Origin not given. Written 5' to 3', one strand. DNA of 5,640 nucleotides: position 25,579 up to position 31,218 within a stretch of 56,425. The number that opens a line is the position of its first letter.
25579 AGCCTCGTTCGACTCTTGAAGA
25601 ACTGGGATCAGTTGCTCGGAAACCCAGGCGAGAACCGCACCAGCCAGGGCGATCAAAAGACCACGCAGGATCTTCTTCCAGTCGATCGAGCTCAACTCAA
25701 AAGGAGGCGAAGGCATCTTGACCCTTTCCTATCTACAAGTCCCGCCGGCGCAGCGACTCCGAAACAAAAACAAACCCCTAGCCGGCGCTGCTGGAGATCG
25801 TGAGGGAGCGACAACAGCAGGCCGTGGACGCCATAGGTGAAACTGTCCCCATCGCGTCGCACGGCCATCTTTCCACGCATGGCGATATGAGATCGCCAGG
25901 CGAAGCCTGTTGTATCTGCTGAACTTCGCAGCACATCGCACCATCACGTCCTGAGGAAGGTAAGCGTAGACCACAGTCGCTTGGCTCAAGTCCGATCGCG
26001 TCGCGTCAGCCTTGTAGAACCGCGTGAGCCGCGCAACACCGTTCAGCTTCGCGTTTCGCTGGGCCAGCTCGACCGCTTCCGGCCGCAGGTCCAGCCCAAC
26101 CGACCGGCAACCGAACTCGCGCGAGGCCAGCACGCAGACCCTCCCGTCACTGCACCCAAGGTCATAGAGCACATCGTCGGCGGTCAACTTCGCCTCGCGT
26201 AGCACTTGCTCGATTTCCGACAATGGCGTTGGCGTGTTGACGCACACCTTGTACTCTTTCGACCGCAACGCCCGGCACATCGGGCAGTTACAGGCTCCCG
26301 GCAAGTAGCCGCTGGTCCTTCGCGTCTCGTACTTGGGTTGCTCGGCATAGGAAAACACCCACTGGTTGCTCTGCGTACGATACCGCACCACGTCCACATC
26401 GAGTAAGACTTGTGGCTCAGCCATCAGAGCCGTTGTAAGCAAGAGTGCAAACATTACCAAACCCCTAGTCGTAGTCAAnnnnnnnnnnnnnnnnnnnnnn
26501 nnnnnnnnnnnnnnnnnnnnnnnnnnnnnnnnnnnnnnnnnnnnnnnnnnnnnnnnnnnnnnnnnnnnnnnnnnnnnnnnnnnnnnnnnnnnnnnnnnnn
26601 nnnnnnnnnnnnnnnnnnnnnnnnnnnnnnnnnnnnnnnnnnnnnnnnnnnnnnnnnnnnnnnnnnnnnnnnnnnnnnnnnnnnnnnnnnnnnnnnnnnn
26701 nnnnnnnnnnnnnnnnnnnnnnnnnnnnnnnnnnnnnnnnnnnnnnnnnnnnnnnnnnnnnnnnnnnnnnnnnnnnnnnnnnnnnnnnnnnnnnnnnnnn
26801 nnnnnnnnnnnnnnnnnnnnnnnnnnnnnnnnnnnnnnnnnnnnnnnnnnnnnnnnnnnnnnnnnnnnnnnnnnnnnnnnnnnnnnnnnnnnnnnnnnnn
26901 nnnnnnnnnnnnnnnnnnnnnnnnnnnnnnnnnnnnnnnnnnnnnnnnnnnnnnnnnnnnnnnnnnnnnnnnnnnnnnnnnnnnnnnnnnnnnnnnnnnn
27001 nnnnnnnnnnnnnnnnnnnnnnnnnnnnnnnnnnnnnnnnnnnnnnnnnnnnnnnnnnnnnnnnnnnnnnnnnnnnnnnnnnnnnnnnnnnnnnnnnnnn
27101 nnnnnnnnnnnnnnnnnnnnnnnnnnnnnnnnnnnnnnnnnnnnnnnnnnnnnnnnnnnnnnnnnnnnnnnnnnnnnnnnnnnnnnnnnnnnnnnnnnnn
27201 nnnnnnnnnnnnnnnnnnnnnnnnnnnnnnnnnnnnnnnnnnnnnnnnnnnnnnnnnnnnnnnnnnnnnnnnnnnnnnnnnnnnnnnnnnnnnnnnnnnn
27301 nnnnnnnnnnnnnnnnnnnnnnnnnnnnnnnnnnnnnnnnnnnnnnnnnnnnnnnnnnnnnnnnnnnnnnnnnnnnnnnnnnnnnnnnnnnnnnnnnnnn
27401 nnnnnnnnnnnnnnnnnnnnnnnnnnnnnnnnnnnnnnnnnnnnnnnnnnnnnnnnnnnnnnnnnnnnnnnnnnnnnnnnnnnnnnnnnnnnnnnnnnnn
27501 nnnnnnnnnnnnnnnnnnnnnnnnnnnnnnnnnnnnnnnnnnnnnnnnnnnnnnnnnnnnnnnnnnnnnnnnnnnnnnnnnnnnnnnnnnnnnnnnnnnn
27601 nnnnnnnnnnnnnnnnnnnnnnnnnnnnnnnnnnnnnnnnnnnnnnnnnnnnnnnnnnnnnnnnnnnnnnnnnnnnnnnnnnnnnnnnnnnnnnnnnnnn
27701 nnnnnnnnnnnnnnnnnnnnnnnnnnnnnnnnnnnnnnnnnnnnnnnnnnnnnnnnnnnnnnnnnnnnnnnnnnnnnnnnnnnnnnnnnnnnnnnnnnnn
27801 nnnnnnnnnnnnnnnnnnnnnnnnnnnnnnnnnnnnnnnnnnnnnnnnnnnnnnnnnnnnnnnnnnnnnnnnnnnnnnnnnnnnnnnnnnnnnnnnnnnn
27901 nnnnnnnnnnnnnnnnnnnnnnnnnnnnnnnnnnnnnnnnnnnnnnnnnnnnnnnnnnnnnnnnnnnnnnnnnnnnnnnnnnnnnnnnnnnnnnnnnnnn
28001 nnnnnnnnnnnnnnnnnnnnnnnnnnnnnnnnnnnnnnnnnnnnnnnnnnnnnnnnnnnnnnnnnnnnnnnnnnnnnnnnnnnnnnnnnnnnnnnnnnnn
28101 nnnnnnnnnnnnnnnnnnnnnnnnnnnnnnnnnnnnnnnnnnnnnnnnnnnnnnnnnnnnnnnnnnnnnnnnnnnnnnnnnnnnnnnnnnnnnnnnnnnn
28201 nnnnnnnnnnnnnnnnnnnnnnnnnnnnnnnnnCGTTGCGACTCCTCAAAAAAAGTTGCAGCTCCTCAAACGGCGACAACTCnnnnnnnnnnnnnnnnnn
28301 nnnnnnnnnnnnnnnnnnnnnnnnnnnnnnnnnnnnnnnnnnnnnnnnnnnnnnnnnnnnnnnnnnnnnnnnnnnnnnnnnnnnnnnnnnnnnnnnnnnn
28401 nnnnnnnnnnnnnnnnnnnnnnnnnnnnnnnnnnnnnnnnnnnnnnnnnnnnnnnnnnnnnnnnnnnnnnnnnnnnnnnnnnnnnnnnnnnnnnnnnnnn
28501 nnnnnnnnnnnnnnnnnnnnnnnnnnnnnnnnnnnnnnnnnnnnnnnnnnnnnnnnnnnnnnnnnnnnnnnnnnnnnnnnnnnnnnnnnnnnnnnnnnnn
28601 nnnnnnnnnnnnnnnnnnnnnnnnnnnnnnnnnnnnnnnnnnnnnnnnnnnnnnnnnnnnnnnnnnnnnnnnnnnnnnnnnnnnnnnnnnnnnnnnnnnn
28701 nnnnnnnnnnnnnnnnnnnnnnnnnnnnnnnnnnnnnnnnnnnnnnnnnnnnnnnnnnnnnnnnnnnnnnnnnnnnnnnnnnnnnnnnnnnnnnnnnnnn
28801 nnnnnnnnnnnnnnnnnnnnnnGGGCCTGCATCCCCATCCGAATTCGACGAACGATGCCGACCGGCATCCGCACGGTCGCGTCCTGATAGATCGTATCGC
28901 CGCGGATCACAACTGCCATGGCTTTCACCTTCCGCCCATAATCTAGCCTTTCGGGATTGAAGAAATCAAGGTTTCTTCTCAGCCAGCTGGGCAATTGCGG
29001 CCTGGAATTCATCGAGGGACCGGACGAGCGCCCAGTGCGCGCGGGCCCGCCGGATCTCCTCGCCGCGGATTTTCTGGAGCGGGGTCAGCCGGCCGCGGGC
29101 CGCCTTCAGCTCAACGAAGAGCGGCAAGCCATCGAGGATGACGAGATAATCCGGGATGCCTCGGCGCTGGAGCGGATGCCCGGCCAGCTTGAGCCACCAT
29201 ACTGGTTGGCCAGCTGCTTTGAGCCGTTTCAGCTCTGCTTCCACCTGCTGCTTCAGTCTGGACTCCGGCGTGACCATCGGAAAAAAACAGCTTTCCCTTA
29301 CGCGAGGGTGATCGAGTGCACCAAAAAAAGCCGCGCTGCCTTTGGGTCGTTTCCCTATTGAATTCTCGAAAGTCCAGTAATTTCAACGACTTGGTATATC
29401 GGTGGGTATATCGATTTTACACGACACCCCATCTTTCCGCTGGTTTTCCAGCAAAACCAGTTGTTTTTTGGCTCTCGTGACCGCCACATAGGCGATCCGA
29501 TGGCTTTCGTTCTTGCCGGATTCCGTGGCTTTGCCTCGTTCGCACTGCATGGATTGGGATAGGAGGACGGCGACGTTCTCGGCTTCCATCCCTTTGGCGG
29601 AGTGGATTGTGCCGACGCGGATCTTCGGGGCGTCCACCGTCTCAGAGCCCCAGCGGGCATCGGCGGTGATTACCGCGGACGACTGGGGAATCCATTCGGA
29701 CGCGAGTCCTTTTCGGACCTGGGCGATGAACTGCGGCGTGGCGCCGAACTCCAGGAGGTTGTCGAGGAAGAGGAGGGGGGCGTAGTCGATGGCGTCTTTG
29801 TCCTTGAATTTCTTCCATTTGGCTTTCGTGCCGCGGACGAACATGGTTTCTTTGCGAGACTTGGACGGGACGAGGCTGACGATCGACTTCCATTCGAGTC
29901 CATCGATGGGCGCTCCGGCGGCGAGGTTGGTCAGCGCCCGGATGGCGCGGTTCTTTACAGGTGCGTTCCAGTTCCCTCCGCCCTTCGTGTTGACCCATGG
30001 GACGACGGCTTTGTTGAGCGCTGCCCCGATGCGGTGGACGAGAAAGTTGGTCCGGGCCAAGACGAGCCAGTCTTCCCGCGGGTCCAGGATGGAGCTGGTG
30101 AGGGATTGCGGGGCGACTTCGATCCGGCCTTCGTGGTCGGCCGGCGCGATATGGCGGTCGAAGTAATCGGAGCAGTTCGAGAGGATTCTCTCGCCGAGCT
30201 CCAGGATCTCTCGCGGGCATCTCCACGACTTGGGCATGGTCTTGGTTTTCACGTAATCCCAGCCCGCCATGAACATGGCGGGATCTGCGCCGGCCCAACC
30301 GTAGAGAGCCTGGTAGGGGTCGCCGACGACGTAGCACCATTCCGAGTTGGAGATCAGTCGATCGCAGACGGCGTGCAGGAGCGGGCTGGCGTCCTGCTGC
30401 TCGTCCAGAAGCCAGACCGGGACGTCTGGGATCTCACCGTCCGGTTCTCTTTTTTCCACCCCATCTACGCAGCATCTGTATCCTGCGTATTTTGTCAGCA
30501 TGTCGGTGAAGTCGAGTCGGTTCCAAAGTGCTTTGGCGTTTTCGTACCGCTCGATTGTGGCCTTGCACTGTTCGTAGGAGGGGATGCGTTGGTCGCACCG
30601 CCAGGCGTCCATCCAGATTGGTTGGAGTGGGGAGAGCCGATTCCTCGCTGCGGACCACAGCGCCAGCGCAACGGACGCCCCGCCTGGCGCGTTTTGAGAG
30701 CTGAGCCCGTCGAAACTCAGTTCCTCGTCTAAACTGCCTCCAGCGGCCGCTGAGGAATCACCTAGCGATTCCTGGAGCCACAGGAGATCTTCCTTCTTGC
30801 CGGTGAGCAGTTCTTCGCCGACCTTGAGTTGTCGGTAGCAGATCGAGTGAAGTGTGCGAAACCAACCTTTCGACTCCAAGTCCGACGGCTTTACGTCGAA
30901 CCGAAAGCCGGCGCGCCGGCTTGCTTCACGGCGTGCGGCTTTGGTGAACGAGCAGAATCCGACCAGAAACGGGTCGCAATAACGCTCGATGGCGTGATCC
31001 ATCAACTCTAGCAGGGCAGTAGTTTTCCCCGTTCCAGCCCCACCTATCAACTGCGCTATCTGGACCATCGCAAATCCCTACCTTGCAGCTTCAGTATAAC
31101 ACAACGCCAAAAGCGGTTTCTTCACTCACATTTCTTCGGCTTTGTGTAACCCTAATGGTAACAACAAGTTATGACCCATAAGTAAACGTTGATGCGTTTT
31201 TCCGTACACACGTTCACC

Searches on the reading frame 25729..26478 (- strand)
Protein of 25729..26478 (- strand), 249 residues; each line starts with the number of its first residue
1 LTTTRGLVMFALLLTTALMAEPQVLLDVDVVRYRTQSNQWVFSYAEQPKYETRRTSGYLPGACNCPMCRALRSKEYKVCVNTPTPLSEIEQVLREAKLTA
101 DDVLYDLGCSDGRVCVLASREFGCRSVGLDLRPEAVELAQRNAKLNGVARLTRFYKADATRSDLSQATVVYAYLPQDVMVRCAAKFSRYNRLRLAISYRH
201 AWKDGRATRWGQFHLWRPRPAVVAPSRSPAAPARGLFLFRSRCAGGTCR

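Call 35: search_protein_families(library=pfam, proteins=[window:25729-26478:-], max_evalue=0.001)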
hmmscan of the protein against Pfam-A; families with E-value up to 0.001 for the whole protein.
window:25729-26478:- (249 aa): 5 families
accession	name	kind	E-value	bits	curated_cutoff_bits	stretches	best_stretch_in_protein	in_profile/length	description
PF13649.12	Methyltransf_25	-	7.1e-08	33.5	27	1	106-173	3-69/97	Methyltransferase domain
PF13847.12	Methyltransf_31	-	3.1e-07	30.6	27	1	100-162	3-66/145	Methyltransferase domain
PF08123.19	DOT1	-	9.6e-07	29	23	1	87-146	29-89/205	Histone methylation protein DOT1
PF08241.18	Methyltransf_11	-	8e-06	26.9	21.2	1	106-167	2-59/95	Methyltransferase domain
PF06325.19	PrmA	-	1.6e-05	25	22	1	93-176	155-236/296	Ribosomal protein L11 methyltransferase (PrmA)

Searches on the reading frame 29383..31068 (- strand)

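Call 35: search_protein_families(library=pfam, proteins=[window:29383-31068:-], max_evalue=0.001)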
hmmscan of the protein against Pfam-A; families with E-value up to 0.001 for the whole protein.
window:29383-31068:- (561 aa): 5 families
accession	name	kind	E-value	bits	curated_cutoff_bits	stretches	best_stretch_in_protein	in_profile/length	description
PF00580.27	UvrD-helicase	-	1.2e-22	81.4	23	1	6-267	17-264/271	UvrD/REP helicase N-terminal domain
PF13361.12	UvrD_C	-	1.6e-10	41.4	25.6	1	479-540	284-346/350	UvrD-like helicase C-terminal domain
PF01443.25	Viral_helicase1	-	5.6e-08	33.3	21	0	477-540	171-227/228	Viral superfamily 1 RNA helicase core domain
PF13538.12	UvrD_C_2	-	7.4e-08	32.6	27.4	1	483-540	2-52/52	UvrD-like helicase C-terminal domain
PF13245.12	AAA_19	-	4.6e-07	30.5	25.1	1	4-256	13-131/134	AAA domain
